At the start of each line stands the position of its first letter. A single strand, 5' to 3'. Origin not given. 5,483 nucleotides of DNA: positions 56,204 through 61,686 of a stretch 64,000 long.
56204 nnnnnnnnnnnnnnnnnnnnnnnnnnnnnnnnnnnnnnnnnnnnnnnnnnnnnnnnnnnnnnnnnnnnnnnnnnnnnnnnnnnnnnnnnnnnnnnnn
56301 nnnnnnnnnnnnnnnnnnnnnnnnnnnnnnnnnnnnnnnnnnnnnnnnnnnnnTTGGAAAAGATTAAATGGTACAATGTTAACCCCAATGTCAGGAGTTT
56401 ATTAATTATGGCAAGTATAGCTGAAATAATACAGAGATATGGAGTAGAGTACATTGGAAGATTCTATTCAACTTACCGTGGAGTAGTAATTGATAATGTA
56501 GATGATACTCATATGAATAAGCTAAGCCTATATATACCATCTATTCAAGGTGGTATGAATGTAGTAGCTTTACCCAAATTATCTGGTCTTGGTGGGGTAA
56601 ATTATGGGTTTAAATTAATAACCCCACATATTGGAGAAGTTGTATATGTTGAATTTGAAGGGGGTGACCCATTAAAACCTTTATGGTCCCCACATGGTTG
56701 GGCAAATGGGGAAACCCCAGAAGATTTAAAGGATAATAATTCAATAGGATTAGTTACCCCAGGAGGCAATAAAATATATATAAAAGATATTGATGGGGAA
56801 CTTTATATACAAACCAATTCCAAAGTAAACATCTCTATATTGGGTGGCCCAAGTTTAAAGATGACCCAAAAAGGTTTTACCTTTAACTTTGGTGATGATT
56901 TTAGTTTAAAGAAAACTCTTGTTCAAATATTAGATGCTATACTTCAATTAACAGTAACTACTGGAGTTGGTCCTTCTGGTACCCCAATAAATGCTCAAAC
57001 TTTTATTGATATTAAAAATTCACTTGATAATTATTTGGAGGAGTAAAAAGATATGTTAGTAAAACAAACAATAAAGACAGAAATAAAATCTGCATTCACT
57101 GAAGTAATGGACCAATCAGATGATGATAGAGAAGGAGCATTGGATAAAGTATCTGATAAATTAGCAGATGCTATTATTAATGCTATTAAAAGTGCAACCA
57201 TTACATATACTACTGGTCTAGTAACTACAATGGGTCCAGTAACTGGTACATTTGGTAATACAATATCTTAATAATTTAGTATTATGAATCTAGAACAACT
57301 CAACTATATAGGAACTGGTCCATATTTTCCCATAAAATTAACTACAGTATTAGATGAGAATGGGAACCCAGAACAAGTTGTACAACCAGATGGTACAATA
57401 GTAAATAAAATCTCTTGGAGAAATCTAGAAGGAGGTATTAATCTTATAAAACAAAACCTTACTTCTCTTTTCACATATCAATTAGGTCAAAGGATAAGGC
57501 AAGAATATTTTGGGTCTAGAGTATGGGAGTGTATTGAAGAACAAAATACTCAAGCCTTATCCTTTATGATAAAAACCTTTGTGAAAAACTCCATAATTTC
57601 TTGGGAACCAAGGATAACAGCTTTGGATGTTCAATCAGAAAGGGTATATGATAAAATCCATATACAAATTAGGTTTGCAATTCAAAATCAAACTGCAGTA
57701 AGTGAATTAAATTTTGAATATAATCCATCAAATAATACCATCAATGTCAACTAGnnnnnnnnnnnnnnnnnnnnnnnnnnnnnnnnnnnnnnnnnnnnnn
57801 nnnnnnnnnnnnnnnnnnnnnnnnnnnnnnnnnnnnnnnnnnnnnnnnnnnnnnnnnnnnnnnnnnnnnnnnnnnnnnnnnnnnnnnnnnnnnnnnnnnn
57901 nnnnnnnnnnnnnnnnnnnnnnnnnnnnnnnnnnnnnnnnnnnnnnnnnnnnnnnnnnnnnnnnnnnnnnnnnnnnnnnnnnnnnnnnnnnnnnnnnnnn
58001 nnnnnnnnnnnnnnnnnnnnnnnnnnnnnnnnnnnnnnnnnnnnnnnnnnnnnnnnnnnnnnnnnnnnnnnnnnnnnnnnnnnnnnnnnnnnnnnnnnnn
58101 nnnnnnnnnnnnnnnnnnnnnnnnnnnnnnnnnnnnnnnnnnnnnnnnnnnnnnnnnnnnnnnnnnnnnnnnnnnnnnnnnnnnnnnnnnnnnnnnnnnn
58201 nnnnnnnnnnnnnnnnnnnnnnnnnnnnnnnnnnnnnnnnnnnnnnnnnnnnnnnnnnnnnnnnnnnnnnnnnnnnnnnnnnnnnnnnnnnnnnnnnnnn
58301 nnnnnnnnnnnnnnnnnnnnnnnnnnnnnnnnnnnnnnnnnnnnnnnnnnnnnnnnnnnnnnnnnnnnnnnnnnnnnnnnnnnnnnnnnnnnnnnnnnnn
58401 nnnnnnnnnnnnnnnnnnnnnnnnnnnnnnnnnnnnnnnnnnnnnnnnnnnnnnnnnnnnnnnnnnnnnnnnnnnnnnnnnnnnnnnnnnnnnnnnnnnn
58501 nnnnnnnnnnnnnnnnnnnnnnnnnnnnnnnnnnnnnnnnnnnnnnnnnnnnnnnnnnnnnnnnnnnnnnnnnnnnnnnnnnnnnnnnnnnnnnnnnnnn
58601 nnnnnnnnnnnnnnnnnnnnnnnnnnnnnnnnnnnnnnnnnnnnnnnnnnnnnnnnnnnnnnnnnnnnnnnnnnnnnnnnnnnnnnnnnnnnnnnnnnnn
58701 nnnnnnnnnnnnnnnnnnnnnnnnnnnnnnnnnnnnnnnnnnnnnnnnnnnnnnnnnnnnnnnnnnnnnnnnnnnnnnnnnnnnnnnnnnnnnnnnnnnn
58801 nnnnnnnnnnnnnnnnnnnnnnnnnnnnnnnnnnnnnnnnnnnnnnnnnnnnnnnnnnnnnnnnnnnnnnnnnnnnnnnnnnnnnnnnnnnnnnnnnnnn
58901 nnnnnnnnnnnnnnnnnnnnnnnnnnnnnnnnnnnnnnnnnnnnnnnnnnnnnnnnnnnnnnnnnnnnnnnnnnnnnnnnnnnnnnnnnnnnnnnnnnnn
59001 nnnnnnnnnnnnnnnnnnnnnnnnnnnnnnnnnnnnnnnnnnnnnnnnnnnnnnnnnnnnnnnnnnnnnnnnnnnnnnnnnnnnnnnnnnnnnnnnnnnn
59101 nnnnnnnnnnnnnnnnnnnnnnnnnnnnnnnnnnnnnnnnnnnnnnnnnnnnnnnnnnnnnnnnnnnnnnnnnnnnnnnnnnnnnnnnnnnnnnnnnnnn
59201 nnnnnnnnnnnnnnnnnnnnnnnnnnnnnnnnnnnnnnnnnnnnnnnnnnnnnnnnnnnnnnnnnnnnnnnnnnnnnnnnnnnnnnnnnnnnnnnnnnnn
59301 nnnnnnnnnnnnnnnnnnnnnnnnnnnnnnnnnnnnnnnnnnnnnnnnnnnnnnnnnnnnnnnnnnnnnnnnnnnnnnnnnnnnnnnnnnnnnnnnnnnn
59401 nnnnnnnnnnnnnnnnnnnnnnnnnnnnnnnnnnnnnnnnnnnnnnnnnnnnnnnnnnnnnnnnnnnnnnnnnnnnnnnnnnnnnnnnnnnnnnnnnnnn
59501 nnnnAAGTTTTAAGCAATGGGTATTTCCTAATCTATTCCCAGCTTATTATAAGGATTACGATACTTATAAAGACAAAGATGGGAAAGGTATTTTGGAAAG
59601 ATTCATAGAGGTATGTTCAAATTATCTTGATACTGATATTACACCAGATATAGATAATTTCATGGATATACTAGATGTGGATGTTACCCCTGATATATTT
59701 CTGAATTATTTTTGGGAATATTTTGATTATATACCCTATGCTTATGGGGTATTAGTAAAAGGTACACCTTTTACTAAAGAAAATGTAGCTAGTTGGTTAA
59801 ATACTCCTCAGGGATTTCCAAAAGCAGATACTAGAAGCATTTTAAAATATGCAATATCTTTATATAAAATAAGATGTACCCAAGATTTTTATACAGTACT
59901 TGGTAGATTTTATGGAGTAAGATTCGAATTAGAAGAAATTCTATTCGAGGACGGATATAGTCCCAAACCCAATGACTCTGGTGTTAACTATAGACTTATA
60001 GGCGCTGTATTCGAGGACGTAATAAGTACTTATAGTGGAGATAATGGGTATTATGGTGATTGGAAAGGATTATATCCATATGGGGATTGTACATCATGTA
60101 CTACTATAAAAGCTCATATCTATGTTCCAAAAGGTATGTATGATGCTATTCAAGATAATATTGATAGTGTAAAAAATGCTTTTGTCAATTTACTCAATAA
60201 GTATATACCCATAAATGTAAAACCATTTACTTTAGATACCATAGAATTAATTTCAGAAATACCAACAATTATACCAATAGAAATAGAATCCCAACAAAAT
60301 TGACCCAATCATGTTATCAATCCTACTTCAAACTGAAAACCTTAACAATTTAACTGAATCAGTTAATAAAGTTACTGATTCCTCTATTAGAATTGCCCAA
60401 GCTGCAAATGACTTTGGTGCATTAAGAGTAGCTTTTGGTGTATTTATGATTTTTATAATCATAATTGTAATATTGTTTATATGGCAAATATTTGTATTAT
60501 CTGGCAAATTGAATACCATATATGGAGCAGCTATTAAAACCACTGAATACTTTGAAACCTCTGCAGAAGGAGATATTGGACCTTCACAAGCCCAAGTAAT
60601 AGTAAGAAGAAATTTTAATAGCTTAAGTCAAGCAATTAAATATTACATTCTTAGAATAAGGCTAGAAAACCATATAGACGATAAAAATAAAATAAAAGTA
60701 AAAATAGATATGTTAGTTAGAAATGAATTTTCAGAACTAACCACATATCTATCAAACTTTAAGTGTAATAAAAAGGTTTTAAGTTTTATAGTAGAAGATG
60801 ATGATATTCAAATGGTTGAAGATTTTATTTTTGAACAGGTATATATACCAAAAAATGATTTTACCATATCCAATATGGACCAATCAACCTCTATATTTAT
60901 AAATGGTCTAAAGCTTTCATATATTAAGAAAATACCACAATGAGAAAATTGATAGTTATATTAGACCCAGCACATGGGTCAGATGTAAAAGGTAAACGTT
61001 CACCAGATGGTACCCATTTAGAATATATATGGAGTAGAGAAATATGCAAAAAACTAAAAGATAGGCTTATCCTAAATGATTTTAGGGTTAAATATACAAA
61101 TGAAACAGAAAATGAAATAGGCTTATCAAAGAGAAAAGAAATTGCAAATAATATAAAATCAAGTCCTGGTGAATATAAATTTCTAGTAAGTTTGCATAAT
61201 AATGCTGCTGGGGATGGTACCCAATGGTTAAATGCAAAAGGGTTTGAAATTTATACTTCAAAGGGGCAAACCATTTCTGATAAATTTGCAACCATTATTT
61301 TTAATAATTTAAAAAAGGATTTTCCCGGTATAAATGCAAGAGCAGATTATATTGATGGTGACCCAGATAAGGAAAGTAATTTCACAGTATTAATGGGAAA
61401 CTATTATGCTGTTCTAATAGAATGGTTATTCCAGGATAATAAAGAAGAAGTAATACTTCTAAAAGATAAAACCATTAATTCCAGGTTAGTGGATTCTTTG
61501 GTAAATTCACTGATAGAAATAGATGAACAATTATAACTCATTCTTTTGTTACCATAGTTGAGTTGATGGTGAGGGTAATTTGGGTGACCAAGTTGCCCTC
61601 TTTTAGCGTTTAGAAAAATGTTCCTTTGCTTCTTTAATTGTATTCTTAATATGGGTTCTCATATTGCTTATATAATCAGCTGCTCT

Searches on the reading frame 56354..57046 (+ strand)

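Call 32: search_protein_families(library=pfam, max_evalue=0.001, proteins=[window:56354-57046:+])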
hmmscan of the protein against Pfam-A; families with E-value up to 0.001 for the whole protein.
window:56354-57046:+ (230 aa): 1 family
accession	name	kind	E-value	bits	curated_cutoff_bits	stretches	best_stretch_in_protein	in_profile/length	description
PF04717.18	Phage_base_V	-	4.7e-07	30.5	23.8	1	41-116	1-75/75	Type VI secretion system/phage-baseplate injector OB domain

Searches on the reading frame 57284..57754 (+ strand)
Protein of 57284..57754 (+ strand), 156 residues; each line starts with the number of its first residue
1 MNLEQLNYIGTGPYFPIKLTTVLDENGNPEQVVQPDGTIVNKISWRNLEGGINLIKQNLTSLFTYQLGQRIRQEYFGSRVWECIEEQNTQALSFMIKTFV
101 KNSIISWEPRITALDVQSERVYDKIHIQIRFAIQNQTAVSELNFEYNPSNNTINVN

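Call 32: search_protein_families(library=pfam, max_evalue=0.001, proteins=[window:57284-57754:+])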
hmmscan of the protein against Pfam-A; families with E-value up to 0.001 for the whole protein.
window:57284-57754:+ (156 aa): 1 family
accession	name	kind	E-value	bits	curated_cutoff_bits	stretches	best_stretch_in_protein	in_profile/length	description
PF04965.19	GPW_gp25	-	9.6e-10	38.6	27.2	1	55-136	7-94/96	Baseplate wedge protein gp25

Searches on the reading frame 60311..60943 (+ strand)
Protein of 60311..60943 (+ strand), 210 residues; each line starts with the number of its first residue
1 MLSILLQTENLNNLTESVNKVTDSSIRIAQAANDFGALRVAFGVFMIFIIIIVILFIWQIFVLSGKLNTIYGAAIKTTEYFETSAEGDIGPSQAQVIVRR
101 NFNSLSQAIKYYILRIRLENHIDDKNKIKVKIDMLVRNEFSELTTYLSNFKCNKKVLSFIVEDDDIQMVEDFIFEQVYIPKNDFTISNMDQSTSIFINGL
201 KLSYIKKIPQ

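Call 32: search_protein_families(library=pfam, max_evalue=0.001, proteins=[window:60311-60943:+])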
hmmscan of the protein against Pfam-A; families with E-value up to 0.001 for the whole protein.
window:60311-60943:+ (210 aa): 0 families

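Call 53: search_protein_families(library=phrogs, max_evalue=0.001, proteins=[window:60311-60943:+])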
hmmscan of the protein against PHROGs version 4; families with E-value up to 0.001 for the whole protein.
window:60311-60943:+ (210 aa): 1 family
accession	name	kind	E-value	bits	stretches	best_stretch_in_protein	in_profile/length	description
phrog_19698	-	unknown function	5.8e-06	27.1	1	23-181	3-171/199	-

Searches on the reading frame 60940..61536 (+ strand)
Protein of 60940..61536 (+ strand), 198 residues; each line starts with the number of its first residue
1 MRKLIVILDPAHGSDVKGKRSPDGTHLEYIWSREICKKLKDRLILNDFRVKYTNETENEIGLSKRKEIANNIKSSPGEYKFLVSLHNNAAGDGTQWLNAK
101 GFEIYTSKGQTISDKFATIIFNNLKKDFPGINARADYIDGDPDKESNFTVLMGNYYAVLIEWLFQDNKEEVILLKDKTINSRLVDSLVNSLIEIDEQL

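Call 32: search_protein_families(library=pfam, max_evalue=0.001, proteins=[window:60940-61536:+])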
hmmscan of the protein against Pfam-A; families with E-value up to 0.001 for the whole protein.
window:60940-61536:+ (198 aa): 1 family
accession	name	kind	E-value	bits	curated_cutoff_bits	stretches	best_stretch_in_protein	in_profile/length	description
PF01520.23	Amidase_3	-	4.3e-22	79.4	27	1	6-191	1-172/174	N-acetylmuramoyl-L-alanine amidase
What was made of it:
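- Checked: The Amidase_3 gene is at 60940-61536 (call 32).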
